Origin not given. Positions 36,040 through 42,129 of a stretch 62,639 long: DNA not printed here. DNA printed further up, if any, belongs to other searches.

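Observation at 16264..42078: A 25.7 kb single-strand gene train couples giant surface proteins, an S8 protease, an expanded Opp importer and a thiol-redox module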

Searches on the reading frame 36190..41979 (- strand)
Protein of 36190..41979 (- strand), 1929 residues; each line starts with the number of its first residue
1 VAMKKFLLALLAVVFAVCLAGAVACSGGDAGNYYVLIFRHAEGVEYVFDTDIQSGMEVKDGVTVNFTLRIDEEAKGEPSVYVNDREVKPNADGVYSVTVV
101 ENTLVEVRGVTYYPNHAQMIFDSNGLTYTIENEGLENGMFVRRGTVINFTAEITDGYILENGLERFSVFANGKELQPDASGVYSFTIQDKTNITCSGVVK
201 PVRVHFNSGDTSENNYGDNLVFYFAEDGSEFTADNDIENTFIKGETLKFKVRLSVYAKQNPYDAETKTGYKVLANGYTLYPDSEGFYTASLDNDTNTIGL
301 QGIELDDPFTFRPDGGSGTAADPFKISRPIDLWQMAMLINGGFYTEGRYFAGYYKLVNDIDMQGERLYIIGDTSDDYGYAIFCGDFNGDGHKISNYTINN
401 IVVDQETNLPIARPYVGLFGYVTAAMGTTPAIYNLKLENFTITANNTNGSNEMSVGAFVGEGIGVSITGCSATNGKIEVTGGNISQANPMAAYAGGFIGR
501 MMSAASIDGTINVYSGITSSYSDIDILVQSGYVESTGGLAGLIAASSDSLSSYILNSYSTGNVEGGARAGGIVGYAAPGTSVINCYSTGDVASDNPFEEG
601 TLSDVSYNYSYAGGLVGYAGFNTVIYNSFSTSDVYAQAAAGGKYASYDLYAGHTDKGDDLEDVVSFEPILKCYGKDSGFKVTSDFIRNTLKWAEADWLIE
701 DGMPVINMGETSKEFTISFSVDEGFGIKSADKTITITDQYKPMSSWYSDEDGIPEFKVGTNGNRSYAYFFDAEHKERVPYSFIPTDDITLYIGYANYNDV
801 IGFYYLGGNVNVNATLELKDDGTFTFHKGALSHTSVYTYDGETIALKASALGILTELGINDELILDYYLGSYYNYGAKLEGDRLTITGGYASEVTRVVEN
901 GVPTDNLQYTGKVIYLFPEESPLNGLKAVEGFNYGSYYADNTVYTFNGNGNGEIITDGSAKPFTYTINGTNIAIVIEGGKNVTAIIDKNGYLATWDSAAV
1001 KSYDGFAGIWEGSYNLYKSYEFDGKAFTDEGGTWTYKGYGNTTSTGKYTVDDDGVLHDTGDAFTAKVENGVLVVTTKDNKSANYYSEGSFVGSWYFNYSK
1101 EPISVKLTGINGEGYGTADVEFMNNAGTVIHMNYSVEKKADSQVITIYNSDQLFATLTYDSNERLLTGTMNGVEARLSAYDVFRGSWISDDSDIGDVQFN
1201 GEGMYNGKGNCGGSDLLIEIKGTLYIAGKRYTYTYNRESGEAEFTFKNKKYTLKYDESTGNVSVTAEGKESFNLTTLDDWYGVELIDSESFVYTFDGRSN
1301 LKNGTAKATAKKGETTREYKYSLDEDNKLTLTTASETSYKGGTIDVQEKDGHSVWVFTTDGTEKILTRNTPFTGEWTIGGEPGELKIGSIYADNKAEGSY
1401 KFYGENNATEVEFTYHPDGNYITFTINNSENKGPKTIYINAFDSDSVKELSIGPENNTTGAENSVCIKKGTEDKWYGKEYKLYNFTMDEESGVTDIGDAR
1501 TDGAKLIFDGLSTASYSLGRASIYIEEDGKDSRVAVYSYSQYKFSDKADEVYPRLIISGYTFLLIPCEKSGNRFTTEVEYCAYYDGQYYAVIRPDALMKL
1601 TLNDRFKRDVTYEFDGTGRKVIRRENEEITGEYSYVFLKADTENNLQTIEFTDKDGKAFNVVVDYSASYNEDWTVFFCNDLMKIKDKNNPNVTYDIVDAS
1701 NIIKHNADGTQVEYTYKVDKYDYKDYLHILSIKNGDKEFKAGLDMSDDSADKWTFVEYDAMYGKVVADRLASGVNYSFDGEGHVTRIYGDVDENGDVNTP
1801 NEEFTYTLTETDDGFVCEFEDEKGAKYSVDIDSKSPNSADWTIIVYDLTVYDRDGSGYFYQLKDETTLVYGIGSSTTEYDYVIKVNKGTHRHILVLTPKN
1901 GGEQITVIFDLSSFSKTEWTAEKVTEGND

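Call 3: search_protein_families(library=pfam, proteins=[window:36190-41979:-], max_evalue=0.01)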
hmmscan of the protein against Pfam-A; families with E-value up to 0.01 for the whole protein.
window:36190-41979:- (1929 aa): 2 families
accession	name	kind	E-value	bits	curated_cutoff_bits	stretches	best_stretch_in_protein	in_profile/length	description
PF07581.17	Glug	-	2.5e-08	34.2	20.5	1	565-591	1-27/28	The GLUG motif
PF18692.7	DUF5640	-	0.00011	22.5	28.5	1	937-976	10-49/85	Family of unknown function (DUF5640)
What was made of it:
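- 36190..41979 (-): GLUG-motif giant lipoprotein (1929 aa from the GTG; the likely start is the ATG at 41973). Pfam Glug 34 bits (call 3).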

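Call 11: search_protein_families(library=ncbifam, proteins=[window:36190-41979:-], max_evalue=0.01)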
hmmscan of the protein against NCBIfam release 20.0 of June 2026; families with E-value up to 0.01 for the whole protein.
window:36190-41979:- (1929 aa): 0 families

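Call 26: find_homologous_proteins(query=window:36190-41979:-)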
Query window:36190-41979:- (1929 aa): 97 proteins with E <= 0.001 among 8000 candidates.
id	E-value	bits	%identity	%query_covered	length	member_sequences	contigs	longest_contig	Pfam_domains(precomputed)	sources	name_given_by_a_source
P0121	0.0e+0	4203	97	100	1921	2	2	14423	PF07581.18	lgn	-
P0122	0.0e+0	3126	74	100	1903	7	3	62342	PF07581.18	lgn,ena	-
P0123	0.0e+0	2102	52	99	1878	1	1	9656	-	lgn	-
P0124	0.0e+0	1268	42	91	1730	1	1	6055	PF07581.18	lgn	-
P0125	0.0e+0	1218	42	91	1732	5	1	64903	PF07581.18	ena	-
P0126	0.0e+0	1208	42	87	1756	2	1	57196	-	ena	-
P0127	0.0e+0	1185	41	91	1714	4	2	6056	-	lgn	-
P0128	0.0e+0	1176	41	91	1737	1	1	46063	PF07581.18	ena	-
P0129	0.0e+0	1152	40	91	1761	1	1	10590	PF07581.18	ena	-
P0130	0.0e+0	1140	41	86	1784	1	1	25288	-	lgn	-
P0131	0.0e+0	1140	40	91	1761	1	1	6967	-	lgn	-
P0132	0.0e+0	1139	40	91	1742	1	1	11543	PF07581.18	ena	-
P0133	0.0e+0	1136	40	89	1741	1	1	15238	PF07581.18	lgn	-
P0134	0.0e+0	1134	40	87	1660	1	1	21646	-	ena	-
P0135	0.0e+0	1125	40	87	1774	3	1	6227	-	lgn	-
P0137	1.7e-286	972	39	87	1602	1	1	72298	PF07581.18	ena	-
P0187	3.5e-105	371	30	74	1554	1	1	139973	PF07581.18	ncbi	ncbi:MAG: hypothetical protein ACI4MQ_02135 [Candidatus Coproplasma sp.]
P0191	2.8e-101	358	28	71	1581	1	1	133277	PF07581.18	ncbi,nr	ncbi:MAG: hypothetical protein NC131_03665 [Roseburia sp.]|nr:hypothetical protein [Roseburia sp.]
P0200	1.1e-74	270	27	75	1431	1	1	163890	PF07581.18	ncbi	-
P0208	2.2e-60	223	26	63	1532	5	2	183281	PF07581.18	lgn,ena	-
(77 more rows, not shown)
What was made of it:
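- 36190..41979 (-): About 90 homologue clusters, confined to Coproplasma-like Clostridia (call 26).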

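Call 27: find_encoding_contigs(protein=P0187, flank=10000, max_places=1)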
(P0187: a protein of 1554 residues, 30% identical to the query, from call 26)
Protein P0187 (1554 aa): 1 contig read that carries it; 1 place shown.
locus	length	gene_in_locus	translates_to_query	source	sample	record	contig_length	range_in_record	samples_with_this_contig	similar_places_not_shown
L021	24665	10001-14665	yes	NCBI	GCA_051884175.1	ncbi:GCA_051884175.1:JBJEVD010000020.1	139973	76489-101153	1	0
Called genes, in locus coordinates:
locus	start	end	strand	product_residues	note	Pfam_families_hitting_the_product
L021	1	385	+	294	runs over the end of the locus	PF01882:DUF58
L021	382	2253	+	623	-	PF07584:BatA, PF13519:VWA_2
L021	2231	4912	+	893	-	PF13768:VWA_3 (faint), PF07090:GATase1_like (faint), PF00092:VWA, PF13519:VWA_2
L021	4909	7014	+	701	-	-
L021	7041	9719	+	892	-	-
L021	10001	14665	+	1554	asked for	PF07581:Glug (faint)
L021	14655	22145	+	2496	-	PF00082:Peptidase_S8, PF02225:PA, PF02368:Big_2 (faint), PF21764:Invasin_D4 (faint), PF13306:LRR_5 (weak), PF13855:LRR_8 (faint), PF13306:LRR_5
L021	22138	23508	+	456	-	-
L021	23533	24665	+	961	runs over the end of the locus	PF00496:SBP_bac_5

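Call 28: find_encoding_contigs(protein=P0137, flank=10000, max_places=1)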
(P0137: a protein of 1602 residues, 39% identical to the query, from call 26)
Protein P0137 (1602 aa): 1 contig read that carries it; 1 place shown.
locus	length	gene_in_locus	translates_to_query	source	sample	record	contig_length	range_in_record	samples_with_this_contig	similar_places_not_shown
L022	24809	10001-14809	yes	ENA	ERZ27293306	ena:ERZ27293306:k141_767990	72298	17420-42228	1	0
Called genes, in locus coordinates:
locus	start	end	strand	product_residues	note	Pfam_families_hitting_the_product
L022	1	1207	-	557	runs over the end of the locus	PF05833:NFACT_N, PF05670:NFACT-R_1, PF18297:NFACT-R_2 (weak)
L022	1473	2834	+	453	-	PF05697:Trigger_N, PF00254:FKBP_C, PF05698:Trigger_C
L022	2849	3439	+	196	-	PF00574:CLP_protease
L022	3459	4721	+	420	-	PF06689:zf-C4_ClpX, PF01078:Mg_chelatase (faint), PF05496:RuvB_N (faint), PF07724:AAA_2, PF00004:AAA, PF07728:AAA_5 (weak), PF10431:ClpB_D2-small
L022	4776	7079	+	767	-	PF02190:LON_substr_bdg, PF00004:AAA, PF07728:AAA_5, PF22667:Lon_lid, PF05362:Lon_C, PF13541:ChlI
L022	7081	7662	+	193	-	PF03193:RsgA_GTPase (faint), PF02421:FeoB_N (weak), PF01926:MMR_HSR1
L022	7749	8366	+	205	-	PF25084:LbH_EIF2B, PF24894:Hexapep_GlmU (faint), PF00132:Hexapep (weak), PF25087:GMPPB_C, PF00132:Hexapep (weak)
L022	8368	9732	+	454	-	PF02878:PGM_PMM_I, PF02879:PGM_PMM_II, PF02880:PGM_PMM_III, PF00408:PGM_PMM_IV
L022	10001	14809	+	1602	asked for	PF07581:Glug (faint)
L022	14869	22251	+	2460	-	PF00082:Peptidase_S8, PF02225:PA, PF06280:fn3_5, PF13855:LRR_8 (faint), PF26182:Ig_NUP210_5th (weak), PF13306:LRR_5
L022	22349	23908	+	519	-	-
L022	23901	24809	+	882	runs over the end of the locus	PF00496:SBP_bac_5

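Call 29: find_encoding_contigs(protein=P0200, flank=10000, max_places=1)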
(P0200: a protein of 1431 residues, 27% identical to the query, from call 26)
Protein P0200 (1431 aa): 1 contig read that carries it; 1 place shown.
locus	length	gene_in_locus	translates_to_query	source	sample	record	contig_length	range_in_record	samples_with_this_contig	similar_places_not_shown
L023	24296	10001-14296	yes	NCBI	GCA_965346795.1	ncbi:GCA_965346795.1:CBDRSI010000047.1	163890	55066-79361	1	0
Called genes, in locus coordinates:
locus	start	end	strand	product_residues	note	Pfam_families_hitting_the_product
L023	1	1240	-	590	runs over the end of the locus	PF13306:LRR_5, PF13855:LRR_8 (faint), PF13306:LRR_5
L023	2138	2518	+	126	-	-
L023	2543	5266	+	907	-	PF17802:SpaA (weak), PF00085:Thioredoxin, PF00578:AhpC-TSA, PF08534:Redoxin, PF13905:Thioredoxin_8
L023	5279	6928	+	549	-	-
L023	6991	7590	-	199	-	PF08534:Redoxin, PF00578:AhpC-TSA, PF00085:Thioredoxin, PF13905:Thioredoxin_8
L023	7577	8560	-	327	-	PF13187:Fer4_9 (faint), PF12838:Fer4_7 (faint), PF12837:Fer4_6 (faint), PF13237:Fer4_10 (faint), PF25160:LdpA_Fe-S-bd (faint), PF13484:Fer4_16 (faint), PF00037:Fer4 (faint), PF12801:Fer4_5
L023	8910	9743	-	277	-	-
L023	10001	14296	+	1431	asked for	PF07581:Glug (faint)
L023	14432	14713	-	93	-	-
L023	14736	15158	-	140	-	-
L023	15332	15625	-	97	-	-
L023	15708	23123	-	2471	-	PF00082:Peptidase_S8, PF02225:PA, PF06280:fn3_5, PF26182:Ig_NUP210_5th (faint), PF02368:Big_2 (weak), PF13306:LRR_5 (weak), PF13855:LRR_8 (faint), PF13306:LRR_5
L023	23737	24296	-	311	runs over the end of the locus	PF00294:PfkB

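Call 51: find_encoding_contigs(protein=P0208, flank=10000, max_places=1)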
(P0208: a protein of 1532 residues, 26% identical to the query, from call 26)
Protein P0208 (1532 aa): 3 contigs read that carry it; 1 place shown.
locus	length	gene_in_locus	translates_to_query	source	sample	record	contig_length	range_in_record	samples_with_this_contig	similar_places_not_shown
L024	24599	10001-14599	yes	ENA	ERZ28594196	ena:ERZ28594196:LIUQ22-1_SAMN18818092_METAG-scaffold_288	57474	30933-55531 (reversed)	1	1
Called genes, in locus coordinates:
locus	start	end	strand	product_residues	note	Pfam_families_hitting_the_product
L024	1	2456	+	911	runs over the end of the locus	PF00085:Thioredoxin, PF00578:AhpC-TSA, PF08534:Redoxin, PF13905:Thioredoxin_8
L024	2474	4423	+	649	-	-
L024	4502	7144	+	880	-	-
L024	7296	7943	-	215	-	PF00578:AhpC-TSA, PF08534:Redoxin, PF00085:Thioredoxin, PF13905:Thioredoxin_8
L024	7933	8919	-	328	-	PF12838:Fer4_7 (faint), PF13187:Fer4_9 (faint), PF12801:Fer4_5, PF00037:Fer4 (faint)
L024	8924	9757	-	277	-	-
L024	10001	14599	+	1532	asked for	PF07581:Glug (faint)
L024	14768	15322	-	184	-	-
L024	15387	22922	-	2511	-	PF00082:Peptidase_S8, PF02225:PA, PF21461:HL_N-beta (faint), PF06280:fn3_5, PF13306:LRR_5 (weak), PF13855:LRR_8 (faint), PF13306:LRR_5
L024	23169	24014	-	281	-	PF01261:AP_endonuc_2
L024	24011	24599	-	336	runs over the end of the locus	PF01408:GFO_IDH_MocA, PF02894:GFO_IDH_MocA_C, PF22725:GFO_IDH_MocA_C3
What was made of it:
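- It sits beside GLUG and S8-LRR in a different gene order without Opp in L023 and L024 (calls 29, 51).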
